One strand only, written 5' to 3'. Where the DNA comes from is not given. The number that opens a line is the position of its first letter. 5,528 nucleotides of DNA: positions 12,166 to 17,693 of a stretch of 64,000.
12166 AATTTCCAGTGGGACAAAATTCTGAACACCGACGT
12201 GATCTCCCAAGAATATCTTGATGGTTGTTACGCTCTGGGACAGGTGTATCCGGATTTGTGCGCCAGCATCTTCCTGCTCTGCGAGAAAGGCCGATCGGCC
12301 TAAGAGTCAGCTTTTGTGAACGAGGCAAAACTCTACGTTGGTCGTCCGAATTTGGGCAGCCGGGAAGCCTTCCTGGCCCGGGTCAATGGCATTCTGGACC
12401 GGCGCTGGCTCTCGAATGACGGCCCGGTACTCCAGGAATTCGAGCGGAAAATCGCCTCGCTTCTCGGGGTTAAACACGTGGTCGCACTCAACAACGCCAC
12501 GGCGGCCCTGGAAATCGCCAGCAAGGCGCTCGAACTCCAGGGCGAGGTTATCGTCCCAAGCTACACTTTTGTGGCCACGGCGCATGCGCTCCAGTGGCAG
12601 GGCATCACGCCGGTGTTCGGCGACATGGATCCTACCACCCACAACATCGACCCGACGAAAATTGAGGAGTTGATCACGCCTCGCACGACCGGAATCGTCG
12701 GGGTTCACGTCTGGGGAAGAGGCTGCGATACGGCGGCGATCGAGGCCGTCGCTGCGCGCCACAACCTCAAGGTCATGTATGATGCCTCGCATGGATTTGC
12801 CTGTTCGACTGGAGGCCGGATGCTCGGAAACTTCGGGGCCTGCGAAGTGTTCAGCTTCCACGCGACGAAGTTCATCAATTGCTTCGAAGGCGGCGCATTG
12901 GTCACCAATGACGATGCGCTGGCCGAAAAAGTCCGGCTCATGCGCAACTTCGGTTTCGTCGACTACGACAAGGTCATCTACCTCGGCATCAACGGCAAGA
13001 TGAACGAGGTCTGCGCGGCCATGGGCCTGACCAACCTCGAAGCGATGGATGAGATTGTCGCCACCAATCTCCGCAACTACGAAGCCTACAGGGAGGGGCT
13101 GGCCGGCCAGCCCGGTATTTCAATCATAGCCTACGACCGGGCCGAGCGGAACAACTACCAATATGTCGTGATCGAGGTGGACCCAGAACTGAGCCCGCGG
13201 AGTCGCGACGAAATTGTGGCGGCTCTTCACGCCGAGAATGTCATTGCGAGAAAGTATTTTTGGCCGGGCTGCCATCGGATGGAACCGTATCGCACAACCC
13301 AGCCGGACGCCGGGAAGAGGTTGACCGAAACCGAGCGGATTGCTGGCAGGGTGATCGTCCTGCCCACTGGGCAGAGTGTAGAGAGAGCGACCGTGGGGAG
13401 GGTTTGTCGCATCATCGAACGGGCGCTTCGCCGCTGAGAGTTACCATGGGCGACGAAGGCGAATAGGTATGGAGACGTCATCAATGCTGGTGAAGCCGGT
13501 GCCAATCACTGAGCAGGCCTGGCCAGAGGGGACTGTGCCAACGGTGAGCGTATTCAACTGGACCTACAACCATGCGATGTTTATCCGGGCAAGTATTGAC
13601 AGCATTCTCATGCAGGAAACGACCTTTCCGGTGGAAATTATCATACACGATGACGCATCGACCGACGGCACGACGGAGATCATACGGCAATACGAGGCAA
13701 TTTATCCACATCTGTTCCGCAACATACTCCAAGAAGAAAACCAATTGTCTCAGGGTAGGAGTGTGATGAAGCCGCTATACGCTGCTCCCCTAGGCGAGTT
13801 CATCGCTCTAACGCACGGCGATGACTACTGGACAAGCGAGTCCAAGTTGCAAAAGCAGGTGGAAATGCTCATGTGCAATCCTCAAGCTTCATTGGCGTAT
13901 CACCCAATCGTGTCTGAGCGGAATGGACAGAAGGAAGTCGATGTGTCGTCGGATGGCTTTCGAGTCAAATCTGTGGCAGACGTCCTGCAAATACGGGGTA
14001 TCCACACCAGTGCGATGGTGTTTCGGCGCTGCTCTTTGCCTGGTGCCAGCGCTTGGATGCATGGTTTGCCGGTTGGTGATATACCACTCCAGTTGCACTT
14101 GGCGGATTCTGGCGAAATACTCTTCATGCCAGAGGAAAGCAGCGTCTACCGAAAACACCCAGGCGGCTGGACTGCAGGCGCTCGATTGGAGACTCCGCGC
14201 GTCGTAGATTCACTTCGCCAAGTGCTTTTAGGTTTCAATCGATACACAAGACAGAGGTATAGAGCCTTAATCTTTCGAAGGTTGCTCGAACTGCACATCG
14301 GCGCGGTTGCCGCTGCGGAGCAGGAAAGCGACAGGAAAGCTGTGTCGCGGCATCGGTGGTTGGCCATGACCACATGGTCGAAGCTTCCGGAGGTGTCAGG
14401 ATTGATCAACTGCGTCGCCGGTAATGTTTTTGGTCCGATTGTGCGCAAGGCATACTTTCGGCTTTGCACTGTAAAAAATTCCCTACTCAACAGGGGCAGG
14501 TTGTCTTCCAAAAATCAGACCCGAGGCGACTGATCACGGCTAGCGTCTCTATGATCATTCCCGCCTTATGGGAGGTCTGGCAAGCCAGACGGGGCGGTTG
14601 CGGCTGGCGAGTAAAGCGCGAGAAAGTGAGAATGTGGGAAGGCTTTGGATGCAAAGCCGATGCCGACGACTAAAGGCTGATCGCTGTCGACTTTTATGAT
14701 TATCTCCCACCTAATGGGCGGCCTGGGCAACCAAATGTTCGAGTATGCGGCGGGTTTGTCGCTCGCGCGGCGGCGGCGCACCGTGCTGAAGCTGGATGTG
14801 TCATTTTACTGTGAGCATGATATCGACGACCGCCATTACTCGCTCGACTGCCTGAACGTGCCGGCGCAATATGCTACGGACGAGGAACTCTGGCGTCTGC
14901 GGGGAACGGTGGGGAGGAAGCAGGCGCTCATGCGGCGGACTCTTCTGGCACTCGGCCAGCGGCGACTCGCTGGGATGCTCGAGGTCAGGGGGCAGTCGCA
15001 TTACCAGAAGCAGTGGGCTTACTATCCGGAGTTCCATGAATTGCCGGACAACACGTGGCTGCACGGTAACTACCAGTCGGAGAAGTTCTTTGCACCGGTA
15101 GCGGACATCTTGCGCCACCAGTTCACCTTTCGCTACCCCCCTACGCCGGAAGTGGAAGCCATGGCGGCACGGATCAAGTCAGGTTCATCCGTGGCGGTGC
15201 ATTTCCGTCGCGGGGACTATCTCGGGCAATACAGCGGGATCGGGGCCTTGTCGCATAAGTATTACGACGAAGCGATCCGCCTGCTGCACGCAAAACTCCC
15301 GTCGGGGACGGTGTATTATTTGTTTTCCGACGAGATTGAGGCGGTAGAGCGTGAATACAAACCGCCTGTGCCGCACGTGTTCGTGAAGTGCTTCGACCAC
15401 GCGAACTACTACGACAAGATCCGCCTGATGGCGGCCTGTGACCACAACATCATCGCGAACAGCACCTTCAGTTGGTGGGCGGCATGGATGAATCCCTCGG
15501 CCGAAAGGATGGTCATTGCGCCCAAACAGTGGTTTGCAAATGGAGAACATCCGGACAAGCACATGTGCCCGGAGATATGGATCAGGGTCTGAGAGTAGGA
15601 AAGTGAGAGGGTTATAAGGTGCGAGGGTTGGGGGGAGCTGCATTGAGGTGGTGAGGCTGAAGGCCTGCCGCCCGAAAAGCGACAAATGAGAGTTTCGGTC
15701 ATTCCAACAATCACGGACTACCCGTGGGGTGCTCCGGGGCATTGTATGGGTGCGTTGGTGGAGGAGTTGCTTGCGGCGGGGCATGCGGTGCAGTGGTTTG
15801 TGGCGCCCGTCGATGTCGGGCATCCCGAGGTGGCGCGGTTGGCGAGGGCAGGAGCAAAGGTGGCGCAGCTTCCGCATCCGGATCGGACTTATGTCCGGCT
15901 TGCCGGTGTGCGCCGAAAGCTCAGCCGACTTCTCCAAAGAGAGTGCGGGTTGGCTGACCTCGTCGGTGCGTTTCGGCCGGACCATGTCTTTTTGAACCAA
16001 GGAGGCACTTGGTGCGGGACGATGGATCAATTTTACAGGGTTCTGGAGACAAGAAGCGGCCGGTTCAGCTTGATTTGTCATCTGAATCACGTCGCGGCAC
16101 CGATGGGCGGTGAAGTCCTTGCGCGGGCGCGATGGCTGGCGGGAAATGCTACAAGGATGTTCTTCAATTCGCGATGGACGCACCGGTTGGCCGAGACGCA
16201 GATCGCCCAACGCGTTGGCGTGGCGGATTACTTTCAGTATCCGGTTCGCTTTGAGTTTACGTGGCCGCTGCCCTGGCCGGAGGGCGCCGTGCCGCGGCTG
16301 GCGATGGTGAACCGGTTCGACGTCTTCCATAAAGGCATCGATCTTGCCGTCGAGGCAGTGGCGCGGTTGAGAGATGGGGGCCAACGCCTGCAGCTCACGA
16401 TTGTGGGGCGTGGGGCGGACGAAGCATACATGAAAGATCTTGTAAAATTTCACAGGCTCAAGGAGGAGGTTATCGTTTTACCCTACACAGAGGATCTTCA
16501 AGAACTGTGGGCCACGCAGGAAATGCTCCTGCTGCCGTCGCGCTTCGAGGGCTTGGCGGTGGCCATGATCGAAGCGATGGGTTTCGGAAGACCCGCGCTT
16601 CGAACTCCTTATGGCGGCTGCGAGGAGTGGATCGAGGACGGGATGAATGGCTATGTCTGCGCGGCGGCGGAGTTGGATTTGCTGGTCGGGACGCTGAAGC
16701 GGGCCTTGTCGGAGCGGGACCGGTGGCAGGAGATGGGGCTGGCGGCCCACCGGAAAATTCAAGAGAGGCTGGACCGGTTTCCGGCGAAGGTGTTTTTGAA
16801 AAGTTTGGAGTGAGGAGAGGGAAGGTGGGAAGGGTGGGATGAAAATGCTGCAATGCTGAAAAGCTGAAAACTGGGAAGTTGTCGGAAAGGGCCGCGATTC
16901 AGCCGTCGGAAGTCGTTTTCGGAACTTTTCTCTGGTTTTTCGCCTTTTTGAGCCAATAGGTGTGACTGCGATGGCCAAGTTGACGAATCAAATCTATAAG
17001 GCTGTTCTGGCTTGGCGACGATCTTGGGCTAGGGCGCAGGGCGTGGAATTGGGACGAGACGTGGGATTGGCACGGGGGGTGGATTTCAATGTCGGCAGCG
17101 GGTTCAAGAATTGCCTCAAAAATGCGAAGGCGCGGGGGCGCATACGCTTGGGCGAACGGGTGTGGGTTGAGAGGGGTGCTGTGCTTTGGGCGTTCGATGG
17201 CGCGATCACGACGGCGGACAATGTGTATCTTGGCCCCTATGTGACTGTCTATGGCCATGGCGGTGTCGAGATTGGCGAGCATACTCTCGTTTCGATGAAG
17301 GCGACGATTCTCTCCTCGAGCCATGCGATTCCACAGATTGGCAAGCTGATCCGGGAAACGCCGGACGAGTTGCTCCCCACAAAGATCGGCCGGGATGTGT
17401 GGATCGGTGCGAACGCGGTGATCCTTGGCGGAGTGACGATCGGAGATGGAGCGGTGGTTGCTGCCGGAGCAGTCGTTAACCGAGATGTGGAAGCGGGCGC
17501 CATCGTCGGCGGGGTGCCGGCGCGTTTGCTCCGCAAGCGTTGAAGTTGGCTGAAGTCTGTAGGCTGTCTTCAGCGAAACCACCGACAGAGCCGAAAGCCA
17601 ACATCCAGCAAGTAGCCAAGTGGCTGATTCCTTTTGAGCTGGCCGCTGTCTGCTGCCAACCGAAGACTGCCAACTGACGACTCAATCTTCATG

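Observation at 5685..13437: Nine-gene translationally coupled WbqC / ATP-grasp / metallophosphoesterase / twin beta-propeller / DegT cassette: candidate undescribed amino-sugar decoration pathway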

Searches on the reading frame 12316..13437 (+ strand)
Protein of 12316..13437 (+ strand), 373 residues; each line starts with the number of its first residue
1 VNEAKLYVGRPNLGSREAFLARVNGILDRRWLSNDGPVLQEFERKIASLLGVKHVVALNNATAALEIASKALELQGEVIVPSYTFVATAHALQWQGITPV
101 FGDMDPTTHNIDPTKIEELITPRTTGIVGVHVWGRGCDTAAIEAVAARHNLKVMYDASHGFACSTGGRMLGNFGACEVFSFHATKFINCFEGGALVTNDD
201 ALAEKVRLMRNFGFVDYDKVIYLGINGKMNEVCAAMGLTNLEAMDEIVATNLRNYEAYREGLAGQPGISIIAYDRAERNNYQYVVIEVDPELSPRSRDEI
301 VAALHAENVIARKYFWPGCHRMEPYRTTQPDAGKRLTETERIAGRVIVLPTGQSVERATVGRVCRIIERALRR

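Call 3: search_protein_families(library=pfam, proteins=[window:12316-13437:+], max_evalue=0.01)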
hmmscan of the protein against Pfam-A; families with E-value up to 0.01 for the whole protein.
window:12316-13437:+ (373 aa): 5 families
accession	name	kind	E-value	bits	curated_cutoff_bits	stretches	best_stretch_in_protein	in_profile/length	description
PF01041.23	DegT_DnrJ_EryC1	-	5.5e-107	358.5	19.8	1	17-367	5-359/360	DegT/DnrJ/EryC1/StrS aminotransferase family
PF00155.27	Aminotran_1_2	-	1.6e-05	24.8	19.7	1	36-128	41-151/361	Aminotransferase class I and II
PF01212.27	Beta_elim_lyase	-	0.00018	21.4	27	1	37-266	32-269/288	Beta-eliminating lyase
PF07183.16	DUF1403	-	0.0013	18.6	31.8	0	293-372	162-234/312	Protein of unknown function (DUF1403)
PF01053.26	Cys_Met_Meta_PP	-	0.0065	15.5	27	1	37-213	52-230/381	Cys/Met metabolism PLP-dependent enzyme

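Call 5: search_protein_families(library=ncbifam, proteins=[window:12316-13437:+], max_evalue=0.01)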
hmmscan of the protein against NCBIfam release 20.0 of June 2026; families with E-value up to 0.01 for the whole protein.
window:12316-13437:+ (373 aa): 14 families
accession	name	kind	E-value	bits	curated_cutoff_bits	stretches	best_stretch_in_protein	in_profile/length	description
TIGR04427.1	PLP_DesI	equivalog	6.3e-143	476.6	650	1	5-370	20-382/390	dTDP-4-dehydro-6-deoxyglucose aminotransferase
TIGR03588.1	PseC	equivalog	1.2e-62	212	423.5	1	22-370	16-379/380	UDP-4-amino-4,6-dideoxy-N-acetyl-beta-L-altrosamine transaminase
NF008658.2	PRK11658.1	equivalog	3.8e-57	193.7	631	1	6-369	5-375/379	UDP-4-amino-4-deoxy-L-arabinose aminotransferase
TIGR04181.1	NHT_00031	hypoth_equivalog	3.7e-56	190.5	420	1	11-351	6-358/359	LegC family aminotransferase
NF008687.0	PRK11706.1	equivalog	1.6e-53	181.8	375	1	21-369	15-372/375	dTDP-4-amino-4,6-dideoxygalactose transaminase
TIGR02379.1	ECA_wecE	subfamily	8.7e-45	153.1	434.85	1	28-367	22-371/376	dTDP-4-amino-4,6-dideoxy-D-glucose transaminase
NF011936.0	PRK15407.1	equivalog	2.9e-34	118.5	423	2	22-213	52-251/440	lipopolysaccharide biosynthesis protein RfbH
NF043007.1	CysBLyMetC_Staph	equivalog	1.1e-05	24.5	700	1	37-211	51-225/378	cystathionine beta-lyase MetC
NF005871.0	PRK07811.1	equivalog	0.00016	20.4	513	1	37-266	61-293/389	cystathionine gamma-synthase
NF005817.0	PRK07683.1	equivalog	0.00051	18.8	575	1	54-128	91-166/387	aminotransferase A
NF000586.1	PRK00011.1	subfamily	0.00083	18.2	335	1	96-207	128-241/404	serine hydroxymethyltransferase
NF006004.0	PRK08134.1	equivalog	0.0021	16.8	636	1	37-187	64-212/433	O-acetylhomoserine aminocarboxypropyltransferase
NF006096.0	PRK08248.1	equivalog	0.0027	16.4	726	1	37-189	64-214/431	homocysteine synthase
NF041364.1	GntC_guanitoxin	equivalog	0.0094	14.9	415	0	61-131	69-142/356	guanitoxin biosynthesis PLP-dependent (S)-gamma-hydroxy-L-arginine cyclodehydratase GntC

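Call 33: search_solved_structures(query=window:12316-13434:+, max_evalue=1e-30)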
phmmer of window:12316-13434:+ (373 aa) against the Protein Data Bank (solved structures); distinct sequences matched with E-value up to 1e-30: 28.
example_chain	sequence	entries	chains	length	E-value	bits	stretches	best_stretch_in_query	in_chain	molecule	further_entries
2po3_A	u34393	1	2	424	1.8e-110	372.8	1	5-367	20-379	4-dehydrase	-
3bn1_A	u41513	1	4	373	5.2e-57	196.9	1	23-370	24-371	Perosamine synthetase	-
3dr7_A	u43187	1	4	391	6e-57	196.7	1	10-370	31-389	Putative perosamine synthetase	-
3dr4_A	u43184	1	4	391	4.1e-56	193.9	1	10-370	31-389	Putative perosamine synthetase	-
7b0m_AAA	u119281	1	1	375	3.2e-42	148.2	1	5-315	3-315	Sugar aminotransferase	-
7b0d_A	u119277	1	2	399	1.6e-41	145.9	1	22-364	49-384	Glutamine--scyllo-inositol transaminase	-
2oga_A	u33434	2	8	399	8.6e-40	140.2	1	29-366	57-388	Transaminase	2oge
8e77_A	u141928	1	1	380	9.9e-40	140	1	36-364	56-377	DegT/DnrJ/EryC1/StrS aminotransferase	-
8e75_A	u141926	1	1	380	9.9e-40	140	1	36-364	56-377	DegT/DnrJ/EryC1/StrS aminotransferase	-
8gyh_B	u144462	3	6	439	2.8e-39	138.5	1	30-270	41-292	DegT/DnrJ/EryC1/StrS family aminotransferase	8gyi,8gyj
1mdo_A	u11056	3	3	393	4.8e-39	137.7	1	8-363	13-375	ArnB aminotransferase | UDP-4-amino-4-deoxy-L-arabinose--oxoglutarate aminotransferase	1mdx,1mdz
3nyu_A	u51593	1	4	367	6.9e-39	137.2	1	36-365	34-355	Aminotransferase WbpE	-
3nu7_A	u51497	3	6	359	7.7e-39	137.1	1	36-364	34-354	Aminotransferase WbpE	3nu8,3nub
8sng_A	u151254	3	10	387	2.4e-38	135.5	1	8-362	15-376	UDP-4-amino-4-deoxy-L-arabinose--oxoglutarate aminotransferase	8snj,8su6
4lc3_A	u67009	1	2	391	2.6e-38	135.3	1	22-365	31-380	Putative UDP-4-amino-4-deoxy-l-arabinose--oxoglutarate aminotransferase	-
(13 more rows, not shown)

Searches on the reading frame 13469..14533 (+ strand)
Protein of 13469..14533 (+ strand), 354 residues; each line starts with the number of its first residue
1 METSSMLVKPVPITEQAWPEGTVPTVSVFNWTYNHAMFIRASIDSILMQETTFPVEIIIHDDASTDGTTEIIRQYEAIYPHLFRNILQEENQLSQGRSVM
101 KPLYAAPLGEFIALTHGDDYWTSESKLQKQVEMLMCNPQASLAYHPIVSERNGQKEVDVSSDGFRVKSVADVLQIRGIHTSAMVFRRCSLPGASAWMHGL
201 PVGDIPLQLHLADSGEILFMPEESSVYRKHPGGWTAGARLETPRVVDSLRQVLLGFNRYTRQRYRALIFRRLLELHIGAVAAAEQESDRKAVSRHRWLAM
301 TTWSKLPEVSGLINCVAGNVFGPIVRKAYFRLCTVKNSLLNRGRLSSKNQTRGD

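Call 4: search_protein_families(library=pfam, proteins=[window:13469-14533:+], max_evalue=0.01)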
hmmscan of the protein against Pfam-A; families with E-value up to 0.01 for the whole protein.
window:13469-14533:+ (354 aa): 2 families
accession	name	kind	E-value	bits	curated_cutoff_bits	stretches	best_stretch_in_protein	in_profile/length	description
PF00535.33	Glycos_transf_2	-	1.4e-15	58.1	23.3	1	31-144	5-113/168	Glycosyl transferase family 2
PF13641.12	Glyco_tranf_2_3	-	0.00012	22.6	27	1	25-134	2-111/230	Glycosyltransferase like family 2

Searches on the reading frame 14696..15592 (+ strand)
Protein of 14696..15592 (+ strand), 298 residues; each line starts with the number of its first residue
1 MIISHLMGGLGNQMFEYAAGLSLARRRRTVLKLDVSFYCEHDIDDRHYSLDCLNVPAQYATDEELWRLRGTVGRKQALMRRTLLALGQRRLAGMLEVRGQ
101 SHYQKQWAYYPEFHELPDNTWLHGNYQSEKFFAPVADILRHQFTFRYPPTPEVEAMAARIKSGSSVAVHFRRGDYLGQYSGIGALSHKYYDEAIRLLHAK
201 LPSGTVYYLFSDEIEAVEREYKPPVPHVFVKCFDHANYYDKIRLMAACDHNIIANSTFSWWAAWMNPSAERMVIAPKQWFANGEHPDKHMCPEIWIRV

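Call 4: search_protein_families(library=pfam, proteins=[window:14696-15592:+], max_evalue=0.01)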
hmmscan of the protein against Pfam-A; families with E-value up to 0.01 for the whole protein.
window:14696-15592:+ (298 aa): 1 family
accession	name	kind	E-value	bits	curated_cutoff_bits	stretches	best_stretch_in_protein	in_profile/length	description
PF01531.22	Glyco_transf_11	-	2.1e-18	67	23.9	1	103-282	105-281/298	Glycosyl transferase family 11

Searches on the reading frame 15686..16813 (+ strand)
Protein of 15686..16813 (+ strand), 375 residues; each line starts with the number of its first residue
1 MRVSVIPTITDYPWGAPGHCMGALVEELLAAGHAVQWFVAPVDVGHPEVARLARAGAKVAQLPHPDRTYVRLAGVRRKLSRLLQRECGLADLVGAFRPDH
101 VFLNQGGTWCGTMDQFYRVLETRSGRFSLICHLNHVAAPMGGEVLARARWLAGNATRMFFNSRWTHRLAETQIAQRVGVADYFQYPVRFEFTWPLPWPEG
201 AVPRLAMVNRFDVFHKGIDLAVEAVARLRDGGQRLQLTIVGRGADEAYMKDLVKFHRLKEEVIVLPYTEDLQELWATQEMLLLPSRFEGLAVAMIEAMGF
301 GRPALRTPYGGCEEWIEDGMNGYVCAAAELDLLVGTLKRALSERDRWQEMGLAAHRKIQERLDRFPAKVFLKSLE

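Call 4: search_protein_families(library=pfam, proteins=[window:15686-16813:+], max_evalue=0.01)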
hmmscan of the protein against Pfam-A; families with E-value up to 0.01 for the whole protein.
window:15686-16813:+ (375 aa): 4 families
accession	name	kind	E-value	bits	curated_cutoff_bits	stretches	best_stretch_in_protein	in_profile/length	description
PF00534.26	Glycos_transf_1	-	1.5e-25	90.1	26.4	1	205-353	18-168/172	Glycosyl transferases group 1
PF13692.12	Glyco_trans_1_4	-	2.6e-24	86.5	27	1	203-341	2-140/142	Glycosyl transferases group 1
PF20706.3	GT4-conflict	-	2.7e-12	46.8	26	1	196-323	191-327/385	Family 4 Glycosyltransferase in conflict systems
PF13524.12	Glyco_trans_1_2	-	0.00049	20.5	25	1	233-360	13-131/144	Glycosyl transferase-like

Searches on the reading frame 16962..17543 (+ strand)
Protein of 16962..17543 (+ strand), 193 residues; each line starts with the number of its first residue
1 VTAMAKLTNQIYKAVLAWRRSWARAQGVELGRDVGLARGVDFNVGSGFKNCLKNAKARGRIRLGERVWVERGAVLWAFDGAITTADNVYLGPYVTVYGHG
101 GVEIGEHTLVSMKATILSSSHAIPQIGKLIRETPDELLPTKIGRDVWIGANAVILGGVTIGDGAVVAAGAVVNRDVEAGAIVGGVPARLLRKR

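Call 43: search_protein_families(library=pfam, proteins=[window:16962-17543:+], max_evalue=0.001)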
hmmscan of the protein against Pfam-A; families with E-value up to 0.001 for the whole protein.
window:16962-17543:+ (193 aa): 2 families
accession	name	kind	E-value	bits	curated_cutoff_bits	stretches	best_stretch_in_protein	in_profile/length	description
PF00132.30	Hexapep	-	4.9e-17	61.3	27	1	139-174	1-36/36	Bacterial transferase hexapeptide (six repeats)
PF14602.12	Hexapep_2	-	2.2e-11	43.7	27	1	139-173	1-33/34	Hexapeptide repeat of succinyl-transferase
